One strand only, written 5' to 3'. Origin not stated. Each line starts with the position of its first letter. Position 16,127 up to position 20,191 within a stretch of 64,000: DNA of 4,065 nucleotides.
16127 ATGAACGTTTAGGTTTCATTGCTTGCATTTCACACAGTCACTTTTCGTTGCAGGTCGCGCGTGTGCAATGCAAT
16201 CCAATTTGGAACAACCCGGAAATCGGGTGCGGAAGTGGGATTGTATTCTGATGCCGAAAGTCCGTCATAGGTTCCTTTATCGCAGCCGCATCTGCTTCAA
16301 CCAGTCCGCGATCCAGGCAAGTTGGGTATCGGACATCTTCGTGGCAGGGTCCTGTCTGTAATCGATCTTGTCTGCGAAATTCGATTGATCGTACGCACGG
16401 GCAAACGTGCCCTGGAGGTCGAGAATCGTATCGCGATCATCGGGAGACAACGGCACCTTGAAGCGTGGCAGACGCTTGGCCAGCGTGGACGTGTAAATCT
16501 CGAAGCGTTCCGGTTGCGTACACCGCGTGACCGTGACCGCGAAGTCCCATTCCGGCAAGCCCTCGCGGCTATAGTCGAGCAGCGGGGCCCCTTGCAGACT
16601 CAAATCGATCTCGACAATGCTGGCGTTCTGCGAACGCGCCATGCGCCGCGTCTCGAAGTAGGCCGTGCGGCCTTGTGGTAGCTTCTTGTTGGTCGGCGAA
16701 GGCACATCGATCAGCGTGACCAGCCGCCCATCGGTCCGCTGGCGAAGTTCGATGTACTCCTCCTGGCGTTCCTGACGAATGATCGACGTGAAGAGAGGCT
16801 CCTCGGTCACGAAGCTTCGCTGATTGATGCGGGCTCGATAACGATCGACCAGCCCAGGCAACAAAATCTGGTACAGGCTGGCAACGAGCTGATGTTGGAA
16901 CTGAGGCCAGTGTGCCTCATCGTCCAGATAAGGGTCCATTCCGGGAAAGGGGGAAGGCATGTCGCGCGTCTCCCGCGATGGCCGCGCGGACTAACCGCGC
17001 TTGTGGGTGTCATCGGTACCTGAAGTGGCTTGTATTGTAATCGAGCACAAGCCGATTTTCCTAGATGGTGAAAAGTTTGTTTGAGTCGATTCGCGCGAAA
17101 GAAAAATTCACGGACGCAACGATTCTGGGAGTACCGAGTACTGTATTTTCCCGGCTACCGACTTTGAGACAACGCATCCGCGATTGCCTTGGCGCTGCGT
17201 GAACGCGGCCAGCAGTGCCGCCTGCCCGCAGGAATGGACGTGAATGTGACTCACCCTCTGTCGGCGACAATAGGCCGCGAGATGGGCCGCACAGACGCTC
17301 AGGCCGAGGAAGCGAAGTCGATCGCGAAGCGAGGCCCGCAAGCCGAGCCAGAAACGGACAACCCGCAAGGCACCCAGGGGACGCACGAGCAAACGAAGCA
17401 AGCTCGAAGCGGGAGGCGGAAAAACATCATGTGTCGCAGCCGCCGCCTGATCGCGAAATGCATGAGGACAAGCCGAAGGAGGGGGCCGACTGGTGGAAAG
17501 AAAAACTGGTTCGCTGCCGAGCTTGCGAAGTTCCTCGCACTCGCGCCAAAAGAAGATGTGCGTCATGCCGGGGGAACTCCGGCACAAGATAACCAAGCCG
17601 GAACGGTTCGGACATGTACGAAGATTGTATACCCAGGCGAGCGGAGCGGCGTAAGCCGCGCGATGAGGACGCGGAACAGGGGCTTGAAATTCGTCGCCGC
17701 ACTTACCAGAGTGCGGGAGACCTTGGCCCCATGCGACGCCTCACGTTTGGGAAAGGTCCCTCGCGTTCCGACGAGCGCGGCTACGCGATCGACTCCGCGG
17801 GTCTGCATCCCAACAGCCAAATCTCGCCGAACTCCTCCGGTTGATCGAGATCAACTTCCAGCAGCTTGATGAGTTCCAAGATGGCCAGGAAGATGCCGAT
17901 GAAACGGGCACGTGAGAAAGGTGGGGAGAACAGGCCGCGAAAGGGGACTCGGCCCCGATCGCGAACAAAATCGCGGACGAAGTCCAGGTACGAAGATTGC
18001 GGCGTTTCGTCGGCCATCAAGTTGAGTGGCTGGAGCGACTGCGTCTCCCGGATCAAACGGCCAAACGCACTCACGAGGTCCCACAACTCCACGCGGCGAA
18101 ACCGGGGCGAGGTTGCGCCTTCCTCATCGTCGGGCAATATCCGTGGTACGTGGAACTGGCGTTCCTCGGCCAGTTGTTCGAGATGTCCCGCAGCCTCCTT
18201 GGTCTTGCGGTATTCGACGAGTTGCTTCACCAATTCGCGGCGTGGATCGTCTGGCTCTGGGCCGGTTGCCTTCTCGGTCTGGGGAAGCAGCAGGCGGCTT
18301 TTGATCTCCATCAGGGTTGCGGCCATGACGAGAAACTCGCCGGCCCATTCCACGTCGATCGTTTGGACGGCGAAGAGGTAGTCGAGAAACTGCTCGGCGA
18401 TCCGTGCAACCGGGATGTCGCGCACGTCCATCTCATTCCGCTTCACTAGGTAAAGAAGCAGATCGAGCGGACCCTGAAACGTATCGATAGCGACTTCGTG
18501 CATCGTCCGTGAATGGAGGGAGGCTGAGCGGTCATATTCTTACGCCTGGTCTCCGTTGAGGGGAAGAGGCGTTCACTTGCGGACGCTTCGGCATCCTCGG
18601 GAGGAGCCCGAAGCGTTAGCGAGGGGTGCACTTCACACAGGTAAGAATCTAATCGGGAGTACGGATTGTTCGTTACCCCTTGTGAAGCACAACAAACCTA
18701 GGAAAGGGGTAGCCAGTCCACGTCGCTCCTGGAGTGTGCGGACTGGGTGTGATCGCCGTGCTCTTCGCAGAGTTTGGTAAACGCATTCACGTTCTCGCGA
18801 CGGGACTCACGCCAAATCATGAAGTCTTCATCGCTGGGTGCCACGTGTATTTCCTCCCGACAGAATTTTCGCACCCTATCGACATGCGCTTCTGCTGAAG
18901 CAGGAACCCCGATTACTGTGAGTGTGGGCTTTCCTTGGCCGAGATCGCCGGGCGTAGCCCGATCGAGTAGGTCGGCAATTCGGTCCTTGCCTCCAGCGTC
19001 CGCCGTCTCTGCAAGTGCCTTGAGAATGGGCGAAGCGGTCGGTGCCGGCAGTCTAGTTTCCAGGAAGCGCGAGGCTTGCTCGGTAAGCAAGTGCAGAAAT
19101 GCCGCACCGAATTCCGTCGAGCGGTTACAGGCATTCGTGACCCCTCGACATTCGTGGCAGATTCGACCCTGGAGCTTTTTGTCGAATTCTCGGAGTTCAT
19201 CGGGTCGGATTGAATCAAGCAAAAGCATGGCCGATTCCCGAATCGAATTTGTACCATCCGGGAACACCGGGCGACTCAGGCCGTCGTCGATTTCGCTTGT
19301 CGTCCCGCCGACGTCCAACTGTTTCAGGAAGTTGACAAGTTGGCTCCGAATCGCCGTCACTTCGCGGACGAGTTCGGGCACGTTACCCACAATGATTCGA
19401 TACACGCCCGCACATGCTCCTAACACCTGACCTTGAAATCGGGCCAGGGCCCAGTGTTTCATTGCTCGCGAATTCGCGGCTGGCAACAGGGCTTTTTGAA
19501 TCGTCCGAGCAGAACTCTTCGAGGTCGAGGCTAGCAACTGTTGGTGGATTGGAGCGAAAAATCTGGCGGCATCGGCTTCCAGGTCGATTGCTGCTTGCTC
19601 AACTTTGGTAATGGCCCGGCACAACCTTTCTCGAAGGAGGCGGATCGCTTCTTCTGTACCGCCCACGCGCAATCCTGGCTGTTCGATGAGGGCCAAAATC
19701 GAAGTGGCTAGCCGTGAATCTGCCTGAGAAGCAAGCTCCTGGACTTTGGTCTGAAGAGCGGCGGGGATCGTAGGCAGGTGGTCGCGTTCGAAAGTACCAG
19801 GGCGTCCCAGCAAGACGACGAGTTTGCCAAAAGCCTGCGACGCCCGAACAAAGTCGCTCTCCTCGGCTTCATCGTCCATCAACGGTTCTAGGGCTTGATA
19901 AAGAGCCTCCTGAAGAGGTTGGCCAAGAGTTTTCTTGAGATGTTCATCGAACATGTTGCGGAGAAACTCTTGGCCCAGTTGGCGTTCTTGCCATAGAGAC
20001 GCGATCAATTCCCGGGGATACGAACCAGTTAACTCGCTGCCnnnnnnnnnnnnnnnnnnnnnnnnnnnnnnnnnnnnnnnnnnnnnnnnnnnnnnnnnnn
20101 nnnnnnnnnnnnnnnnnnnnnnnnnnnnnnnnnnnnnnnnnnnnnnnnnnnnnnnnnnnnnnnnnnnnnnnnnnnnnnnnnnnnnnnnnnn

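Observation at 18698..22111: Ser/Thr kinase fused to a tubulin/FtsZ-like GTPase module, split by one in-frame TAG just before the catalytic loop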

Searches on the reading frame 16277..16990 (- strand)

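Call 35: search_protein_families(library=pfam, proteins=[window:16277-16990:-], max_evalue=0.001)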
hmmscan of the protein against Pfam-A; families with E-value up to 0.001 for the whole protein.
window:16277-16990:- (237 aa): 1 family
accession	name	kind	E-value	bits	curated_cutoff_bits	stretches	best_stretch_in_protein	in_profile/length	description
PF13267.11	DUF4058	-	2.7e-49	168.3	25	2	70-228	95-252/254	Protein of unknown function (DUF4058)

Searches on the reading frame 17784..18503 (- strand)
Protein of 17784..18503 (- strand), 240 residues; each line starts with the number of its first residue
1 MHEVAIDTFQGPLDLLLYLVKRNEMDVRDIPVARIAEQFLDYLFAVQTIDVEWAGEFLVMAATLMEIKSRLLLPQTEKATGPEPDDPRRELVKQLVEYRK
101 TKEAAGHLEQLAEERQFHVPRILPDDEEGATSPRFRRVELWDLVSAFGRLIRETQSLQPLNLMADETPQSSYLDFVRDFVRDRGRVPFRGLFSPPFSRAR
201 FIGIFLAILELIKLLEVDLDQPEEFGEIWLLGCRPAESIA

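Call 35: search_protein_families(library=pfam, proteins=[window:17784-18503:-], max_evalue=0.001)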
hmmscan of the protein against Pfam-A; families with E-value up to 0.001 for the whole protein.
window:17784-18503:- (240 aa): 1 family
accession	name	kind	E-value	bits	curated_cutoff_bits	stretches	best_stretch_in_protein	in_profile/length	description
PF02616.19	SMC_ScpA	-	6.7e-29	102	24.6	1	19-229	1-228/232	Segregation and condensation protein ScpA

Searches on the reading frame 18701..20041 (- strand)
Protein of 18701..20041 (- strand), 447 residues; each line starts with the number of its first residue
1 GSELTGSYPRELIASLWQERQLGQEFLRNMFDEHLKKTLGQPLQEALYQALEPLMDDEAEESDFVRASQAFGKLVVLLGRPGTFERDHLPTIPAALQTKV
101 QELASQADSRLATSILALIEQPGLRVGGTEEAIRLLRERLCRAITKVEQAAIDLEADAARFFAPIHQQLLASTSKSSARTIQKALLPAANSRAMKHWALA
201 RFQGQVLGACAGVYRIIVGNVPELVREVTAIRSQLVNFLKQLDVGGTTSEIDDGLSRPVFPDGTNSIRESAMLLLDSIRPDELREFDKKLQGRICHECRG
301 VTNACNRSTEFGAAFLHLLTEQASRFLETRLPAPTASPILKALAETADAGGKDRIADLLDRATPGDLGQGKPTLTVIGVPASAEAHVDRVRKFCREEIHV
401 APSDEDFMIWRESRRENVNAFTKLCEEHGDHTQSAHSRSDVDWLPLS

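Call 61: predict_structure(alignment_id=A4)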
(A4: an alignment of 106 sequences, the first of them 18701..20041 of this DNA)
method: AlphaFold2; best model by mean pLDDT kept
length: 447 residues; sequences in the alignment: 106
mean_pLDDT: 88.6   pTM: 0.80
mean pLDDT of the five models: 88.6, 86.8, 86.3, 86.3, 86.2
residues with pLDDT >= 90: 295; 70-90: 95; 50-70: 56; < 50: 1
segments of 3 or more residues with pLDDT < 50: none
pLDDT, mean of each block of 10 residues (from residue 1): 67 94 97 98 97 94 94 97 89 97 97 95 93 97 98 97 94 74 74 97 98 98 98 97 78 72 86 94 95 97 98 97 94 64 63 86 77 92 85 94 88 85 67 65 66
secondary structure, 60 per line:
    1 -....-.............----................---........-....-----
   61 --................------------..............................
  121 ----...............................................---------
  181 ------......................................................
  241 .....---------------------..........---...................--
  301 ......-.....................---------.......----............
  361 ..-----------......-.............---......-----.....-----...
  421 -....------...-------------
elements in order: H2-5 H7-19 H24-39 H43-50 H52-55 H63-78 H91-120 H125-171 H187-245 H267-276 H280-298 H301-306 H308-328 H338-344 H349-362 E374-379 H381-393 E397-402 E408-412 H422-425

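Call 64: fold_search(model_id=the predicted structure, library=pdb)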
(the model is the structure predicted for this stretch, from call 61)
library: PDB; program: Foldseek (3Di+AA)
matches with E <= 10: 195; with E <= 0.001: 0
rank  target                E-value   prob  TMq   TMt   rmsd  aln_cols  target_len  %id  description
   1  9g3d_B                4.3e-01  0.25  0.16  0.18  24.4       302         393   11  Cryo-EM structure of SbmA in the inward-facing-narrow conformation bound to 2 sybodies (released 2025-07-23)
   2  4cgk_B                5.4e-01  0.44  0.21  0.26  35.1       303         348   14  Crystal structure of the essential protein PcsB from Streptococcus pneumoniae (released 2014-05-21)
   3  9fqr_K2               5.7e-01  0.08  0.13  0.03  49.4       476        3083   13  96-nm repeat of axonemal doublet microtubules from bovine sperm (released 2025-03-26)
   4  6h2e_P                1.2e+00  0.12  0.12  0.20  30.4       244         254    9  Structure of the soluble AhlC of the tripartite alpha-pore forming toxin, AHL, from Aeromonas hydrophila. (released 2019-07-10)
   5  6raf_B                1.2e+00  0.06  0.15  0.12  42.0       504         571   13  Heterodimeric ABC exporter TmrAB in inward-facing narrow conformation under turnover conditions (released 2019-07-31)
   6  4uos                  1.2e+00  0.75  0.26  0.51   7.9       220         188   14  Thermodynamic hyperstability in parametrically designed helical bundles (released 2014-11-05)
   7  3i9w                  1.2e+00  0.08  0.11  0.17  40.4       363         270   12  Crystal structure of the E. coli histidine kinase sensor TorS sensor domain (released 2009-10-06)
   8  2wcd_A                1.4e+00  0.25  0.20  0.28  29.1       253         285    9  Crystal structure of the assembled cytolysin A pore (released 2009-05-05)
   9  6h2e_Q                1.5e+00  0.16  0.17  0.25  28.7       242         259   10  Structure of the soluble AhlC of the tripartite alpha-pore forming toxin, AHL, from Aeromonas hydrophila. (released 2019-07-10)
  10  6ek7                  1.6e+00  0.07  0.13  0.16  43.5       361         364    9  YaxA from Yersinia enterocolitica (released 2018-05-16)
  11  7oya_c1               1.7e+00  0.20  0.08  0.27   7.3        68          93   12  Cryo-EM structure of the 1 hpf zebrafish embryo 80S ribosome (released 2022-07-13)
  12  5sv0_A                1.8e+00  0.10  0.14  0.22  23.7       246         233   13  Structure of the ExbB/ExbD complex from E. coli at pH 7.0 (released 2016-09-28)
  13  3jcs_d                1.8e+00  0.23  0.09  0.35  10.9        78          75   17  2.8 Angstrom cryo-EM structure of the large ribosomal subunit from the eukaryotic parasite Leishmania (released 2016-07-20)
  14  7n6g_3R               1.8e+00  0.08  0.15  0.18  42.4       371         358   16  C1 of central pair (released 2022-05-18)
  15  2ch7_B                2.0e+00  0.06  0.14  0.18  56.4       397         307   12  Crystal structure of the cytoplasmic domain of a bacterial chemoreceptor from Thermotoga maritima (released 2006-04-18)
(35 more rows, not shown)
